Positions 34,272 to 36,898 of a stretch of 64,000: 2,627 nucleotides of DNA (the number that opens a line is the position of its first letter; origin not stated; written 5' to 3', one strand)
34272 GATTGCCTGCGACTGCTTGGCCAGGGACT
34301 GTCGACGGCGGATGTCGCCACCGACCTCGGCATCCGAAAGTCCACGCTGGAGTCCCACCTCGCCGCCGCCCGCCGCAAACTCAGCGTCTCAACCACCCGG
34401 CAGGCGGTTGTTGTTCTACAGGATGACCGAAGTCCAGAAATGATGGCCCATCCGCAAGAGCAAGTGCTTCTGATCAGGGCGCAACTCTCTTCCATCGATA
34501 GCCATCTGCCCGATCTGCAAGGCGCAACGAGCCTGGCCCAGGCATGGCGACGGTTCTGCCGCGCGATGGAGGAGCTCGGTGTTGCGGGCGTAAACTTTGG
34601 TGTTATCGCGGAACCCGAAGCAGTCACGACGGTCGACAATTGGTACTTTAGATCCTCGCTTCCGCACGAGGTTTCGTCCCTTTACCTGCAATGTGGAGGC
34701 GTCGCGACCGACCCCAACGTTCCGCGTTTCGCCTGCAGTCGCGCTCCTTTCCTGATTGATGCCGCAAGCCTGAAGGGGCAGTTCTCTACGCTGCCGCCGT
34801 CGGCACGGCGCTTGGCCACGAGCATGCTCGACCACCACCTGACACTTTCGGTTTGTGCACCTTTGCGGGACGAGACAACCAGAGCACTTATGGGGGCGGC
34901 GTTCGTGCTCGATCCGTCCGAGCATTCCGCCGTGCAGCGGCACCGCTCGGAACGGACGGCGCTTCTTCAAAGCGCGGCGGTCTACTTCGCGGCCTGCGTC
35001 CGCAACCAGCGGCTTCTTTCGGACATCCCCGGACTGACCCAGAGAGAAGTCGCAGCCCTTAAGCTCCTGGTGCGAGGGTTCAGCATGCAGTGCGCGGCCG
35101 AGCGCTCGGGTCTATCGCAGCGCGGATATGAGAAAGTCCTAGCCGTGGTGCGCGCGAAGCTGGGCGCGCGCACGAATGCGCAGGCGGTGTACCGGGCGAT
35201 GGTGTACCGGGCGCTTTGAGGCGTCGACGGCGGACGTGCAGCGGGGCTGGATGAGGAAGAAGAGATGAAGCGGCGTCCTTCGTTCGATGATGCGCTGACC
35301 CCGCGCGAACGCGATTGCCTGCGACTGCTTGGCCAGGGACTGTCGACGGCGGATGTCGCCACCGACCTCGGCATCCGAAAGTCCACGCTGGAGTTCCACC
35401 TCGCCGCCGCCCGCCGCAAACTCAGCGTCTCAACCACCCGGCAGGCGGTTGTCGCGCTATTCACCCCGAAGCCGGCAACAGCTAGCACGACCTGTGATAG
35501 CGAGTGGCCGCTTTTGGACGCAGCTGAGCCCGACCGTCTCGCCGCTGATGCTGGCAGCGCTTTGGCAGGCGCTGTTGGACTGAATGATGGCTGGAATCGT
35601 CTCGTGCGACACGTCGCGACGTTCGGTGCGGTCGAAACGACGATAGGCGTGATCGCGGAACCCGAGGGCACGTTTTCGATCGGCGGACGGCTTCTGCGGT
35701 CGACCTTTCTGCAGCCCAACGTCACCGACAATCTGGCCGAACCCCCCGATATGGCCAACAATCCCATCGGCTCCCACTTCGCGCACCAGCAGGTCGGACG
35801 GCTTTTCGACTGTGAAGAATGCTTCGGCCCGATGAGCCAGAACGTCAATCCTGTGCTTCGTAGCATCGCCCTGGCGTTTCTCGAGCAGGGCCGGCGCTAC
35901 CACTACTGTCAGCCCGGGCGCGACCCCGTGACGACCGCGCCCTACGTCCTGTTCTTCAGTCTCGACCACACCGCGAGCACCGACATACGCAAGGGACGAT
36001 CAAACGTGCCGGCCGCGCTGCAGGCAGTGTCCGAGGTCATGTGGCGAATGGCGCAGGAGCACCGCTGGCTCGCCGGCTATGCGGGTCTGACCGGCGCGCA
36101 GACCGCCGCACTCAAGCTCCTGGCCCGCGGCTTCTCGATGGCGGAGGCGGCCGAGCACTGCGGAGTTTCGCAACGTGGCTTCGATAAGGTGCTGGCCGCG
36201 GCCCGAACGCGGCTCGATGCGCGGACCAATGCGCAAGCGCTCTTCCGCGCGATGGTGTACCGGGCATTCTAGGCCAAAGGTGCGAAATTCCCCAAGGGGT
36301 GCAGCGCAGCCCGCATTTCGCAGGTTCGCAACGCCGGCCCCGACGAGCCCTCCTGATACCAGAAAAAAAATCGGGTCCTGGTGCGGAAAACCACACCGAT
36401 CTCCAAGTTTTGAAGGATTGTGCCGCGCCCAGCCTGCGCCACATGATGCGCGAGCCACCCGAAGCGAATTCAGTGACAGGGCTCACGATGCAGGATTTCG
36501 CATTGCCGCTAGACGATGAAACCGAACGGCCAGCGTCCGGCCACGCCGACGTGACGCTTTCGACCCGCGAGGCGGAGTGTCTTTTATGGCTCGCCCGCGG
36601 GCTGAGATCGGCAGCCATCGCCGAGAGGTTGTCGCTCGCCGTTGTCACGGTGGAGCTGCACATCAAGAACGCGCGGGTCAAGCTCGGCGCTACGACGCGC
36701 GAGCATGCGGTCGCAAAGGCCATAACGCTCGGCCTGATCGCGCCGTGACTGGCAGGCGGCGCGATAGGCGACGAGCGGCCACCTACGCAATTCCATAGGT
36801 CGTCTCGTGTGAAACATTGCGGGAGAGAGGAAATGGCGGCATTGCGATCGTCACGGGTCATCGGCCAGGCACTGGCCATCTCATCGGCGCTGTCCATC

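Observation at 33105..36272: Three tandem LuxR-type regulators, each with a GerE HTH at both ends of a ligand-domain-like core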

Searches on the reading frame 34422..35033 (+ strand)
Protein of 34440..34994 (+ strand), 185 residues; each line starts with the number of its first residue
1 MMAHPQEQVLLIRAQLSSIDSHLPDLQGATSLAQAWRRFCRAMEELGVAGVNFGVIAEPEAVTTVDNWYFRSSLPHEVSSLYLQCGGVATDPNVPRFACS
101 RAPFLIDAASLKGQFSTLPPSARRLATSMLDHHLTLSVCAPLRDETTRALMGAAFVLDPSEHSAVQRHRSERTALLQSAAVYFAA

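Call 31: search_solved_structures(query=A4, max_evalue=1, show_alignments=5)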
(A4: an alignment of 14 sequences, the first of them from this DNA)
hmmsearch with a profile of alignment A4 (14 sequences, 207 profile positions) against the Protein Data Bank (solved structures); distinct sequences matched with E-value up to 1: 10.
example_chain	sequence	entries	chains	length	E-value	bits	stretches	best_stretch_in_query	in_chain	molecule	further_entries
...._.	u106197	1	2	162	0.1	15.3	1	44-125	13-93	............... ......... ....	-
6d6d_A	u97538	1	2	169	0.12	15.1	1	44-125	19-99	Transcriptional activator protein LasR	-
6d6a_A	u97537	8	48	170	0.12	15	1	44-125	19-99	Transcriptional activator protein LasR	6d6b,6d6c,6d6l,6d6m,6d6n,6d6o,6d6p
4ng2_A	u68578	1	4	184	0.13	15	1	44-125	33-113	Transcriptional activator protein LasR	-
3ix3_A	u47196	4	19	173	0.13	15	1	44-125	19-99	Transcriptional activator protein lasR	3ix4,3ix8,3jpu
2uv0_E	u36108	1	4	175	0.13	15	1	44-125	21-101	TRANSCRIPTIONAL ACTIVATOR PROTEIN LASR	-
6mwz_A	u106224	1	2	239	0.16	14.7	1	44-128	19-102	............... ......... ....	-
6mvn_A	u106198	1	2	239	0.23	14.1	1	44-124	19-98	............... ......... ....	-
6mwh_A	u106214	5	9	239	0.25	14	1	44-124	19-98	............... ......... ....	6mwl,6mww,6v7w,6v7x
5l10_A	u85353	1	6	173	0.33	13.6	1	30-113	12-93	N-acylhomoserine lactone dependent regulatory protein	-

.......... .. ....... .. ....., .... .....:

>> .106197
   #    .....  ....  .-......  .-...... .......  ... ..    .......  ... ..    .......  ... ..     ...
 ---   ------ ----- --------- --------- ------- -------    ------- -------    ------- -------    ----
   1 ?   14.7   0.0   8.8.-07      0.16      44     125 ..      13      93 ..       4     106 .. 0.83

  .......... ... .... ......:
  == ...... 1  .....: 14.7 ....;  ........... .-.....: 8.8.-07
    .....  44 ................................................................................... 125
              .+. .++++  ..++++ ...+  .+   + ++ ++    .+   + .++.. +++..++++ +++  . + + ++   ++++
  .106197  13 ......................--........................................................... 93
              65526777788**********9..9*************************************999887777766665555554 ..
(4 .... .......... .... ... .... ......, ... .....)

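Call 53: search_protein_families(library=pfam, proteins=[window:34440-34994:+], max_evalue=0.1)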
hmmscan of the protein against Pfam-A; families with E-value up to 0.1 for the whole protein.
window:34440-34994:+ (185 aa): 1 family
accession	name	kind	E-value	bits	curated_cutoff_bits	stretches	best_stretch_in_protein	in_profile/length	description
PF03472.21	Autoind_bind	-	1.8e-06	28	23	1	32-183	2-145/149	Autoinducer binding domain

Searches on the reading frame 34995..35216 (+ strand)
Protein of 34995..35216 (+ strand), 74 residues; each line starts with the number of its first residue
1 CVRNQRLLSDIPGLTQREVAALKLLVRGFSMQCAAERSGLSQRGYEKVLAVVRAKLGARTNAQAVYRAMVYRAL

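Call 53: search_protein_families(library=pfam, proteins=[window:34995-35216:+], max_evalue=0.1)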
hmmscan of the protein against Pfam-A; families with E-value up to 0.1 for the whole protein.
window:34995-35216:+ (74 aa): 3 families
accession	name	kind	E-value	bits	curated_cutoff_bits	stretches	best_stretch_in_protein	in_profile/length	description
PF00196.25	GerE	-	0.00049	20.1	23.5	1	14-66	3-55/57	Bacterial regulatory proteins, luxR family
PF07638.17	Sigma70_ECF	-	0.0041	17.5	21.1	1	16-60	140-183/185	ECF sigma factor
PF13335.12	Mg_chelatase_C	-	0.048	14.7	26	1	31-53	49-71/94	Magnesium chelatase, subunit ChlI C-terminal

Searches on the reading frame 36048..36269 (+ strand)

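Call 53: search_protein_families(library=pfam, proteins=[window:36048-36269:+], max_evalue=0.1)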
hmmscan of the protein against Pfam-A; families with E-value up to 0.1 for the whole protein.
window:36048-36269:+ (74 aa): 9 families
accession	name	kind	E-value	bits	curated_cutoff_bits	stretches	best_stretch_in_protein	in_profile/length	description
PF13384.12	HTH_23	-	0.00016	21.8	24.6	1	20-43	9-32/50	Homeodomain-like domain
PF07638.17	Sigma70_ECF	-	0.0014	19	21.1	1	27-60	150-183/185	ECF sigma factor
PF13542.12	HTH_Tnp_ISL3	-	0.0083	16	27.4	1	17-41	16-39/51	Helix-turn-helix domain of transposase family ISL3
PF13518.12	HTH_28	-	0.0099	16.4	25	1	20-43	4-27/52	Helix-turn-helix domain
PF13560.12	HTH_31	-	0.011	16.4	27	0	26-57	12-43/64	Helix-turn-helix domain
PF13335.12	Mg_chelatase_C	-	0.012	16.6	26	1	31-60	49-78/94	Magnesium chelatase, subunit ChlI C-terminal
PF08281.18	Sigma70_r4_2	-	0.016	15.3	25.7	1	27-56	25-54/54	Sigma-70, region 4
PF02001.22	DUF134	-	0.043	14.8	27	1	27-57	49-79/98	Protein of unknown function DUF134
PF00126.33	HTH_1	-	0.043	14.2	26.6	1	21-59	6-44/60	Bacterial regulatory helix-turn-helix protein, lysR family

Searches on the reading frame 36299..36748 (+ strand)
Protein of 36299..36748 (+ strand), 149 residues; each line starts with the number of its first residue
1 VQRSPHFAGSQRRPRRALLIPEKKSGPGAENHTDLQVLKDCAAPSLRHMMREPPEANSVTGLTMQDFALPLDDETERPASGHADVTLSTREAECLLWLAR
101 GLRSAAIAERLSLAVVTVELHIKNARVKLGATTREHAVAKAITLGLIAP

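Call 3: search_protein_families(library=pfam, proteins=[window:36299-36748:+], max_evalue=1)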
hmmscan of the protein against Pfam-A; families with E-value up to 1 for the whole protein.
window:36299-36748:+ (149 aa): 2 families
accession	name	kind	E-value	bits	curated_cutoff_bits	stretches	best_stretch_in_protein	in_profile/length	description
PF00196.25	GerE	-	2.6e-13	49.8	23.5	1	86-140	2-56/57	Bacterial regulatory proteins, luxR family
PF08281.18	Sigma70_r4_2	-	0.00044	20.3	25.7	1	86-129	10-54/54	Sigma-70, region 4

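Call 4: search_protein_families(library=ncbifam, proteins=[window:36299-36748:+], max_evalue=1)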
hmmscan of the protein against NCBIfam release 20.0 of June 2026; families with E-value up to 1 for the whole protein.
window:36299-36748:+ (149 aa): 25 families
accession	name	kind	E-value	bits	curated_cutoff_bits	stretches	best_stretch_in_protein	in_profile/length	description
TIGR03541.1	reg_near_HchA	equivalog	9e-13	48.3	215.6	1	81-146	166-231/232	PA1136 family autoinducer-binding transcriptional regulator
NF047403.1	TransRegVisR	equivalog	1.2e-09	37.9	300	1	85-147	157-219/220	transcriptional regulator VisR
TIGR03020.2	EpsA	equivalog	7e-09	35.7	170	1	79-142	182-246/247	XrtB/PEP-CTERM-associated transcriptional regulator EpsA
NF047785.1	respo_reg_MadR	equivalog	9.8e-09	34.9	300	1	83-147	145-209/209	MadR family response regulator transcription factor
NF052445.1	RespRegMctR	equivalog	1.1e-07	31.4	300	1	83-145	141-203/205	two-component system response regulator MctR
NF007561.1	PRK10188.1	equivalog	3.4e-07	29.8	350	1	83-147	176-240/240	quorum-sensing transcriptional regulator SdiA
NF047402.1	TransRegVisN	equivalog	1.8e-06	27.4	250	1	82-146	181-245/246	transcriptional regulator VisN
NF052366.1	photon_PedR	equivalog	1.2e-05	25.3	120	1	86-146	2-62/74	photosynthetic electron transport-dependent transcriptional regulator PedR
NF041232.1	BagY_FevT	exception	1.7e-05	23.9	700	1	86-143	296-353/367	LuxR family transcriptional regulator BagY/FevT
NF003420.0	PRK04841.1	equivalog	2.6e-05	22.4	537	1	86-144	838-896/903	HTH-type transcriptional regulator MalT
NF007403.0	PRK09935.1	equivalog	3.7e-05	23.4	271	1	75-133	138-196/210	fimbria biosynthesis transcriptional regulator FimZ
NF007935.0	PRK10651.1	equivalog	0.00024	20.3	250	1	78-137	147-206/216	two-component system response regulator NarL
NF007708.0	PRK10403.1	equivalog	0.00043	19.8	343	1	37-135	107-202/215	nitrate/nitrite response regulator protein NarP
NF008098.0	PRK10840.1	equivalog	0.0005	19.6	235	1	79-131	143-195/216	response regulator transcription factor RcsB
NF050132.1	TransRegAbsR2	equivalog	0.00091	18.1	850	1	87-135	531-579/582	LuxR family transcriptional regulator AbsR2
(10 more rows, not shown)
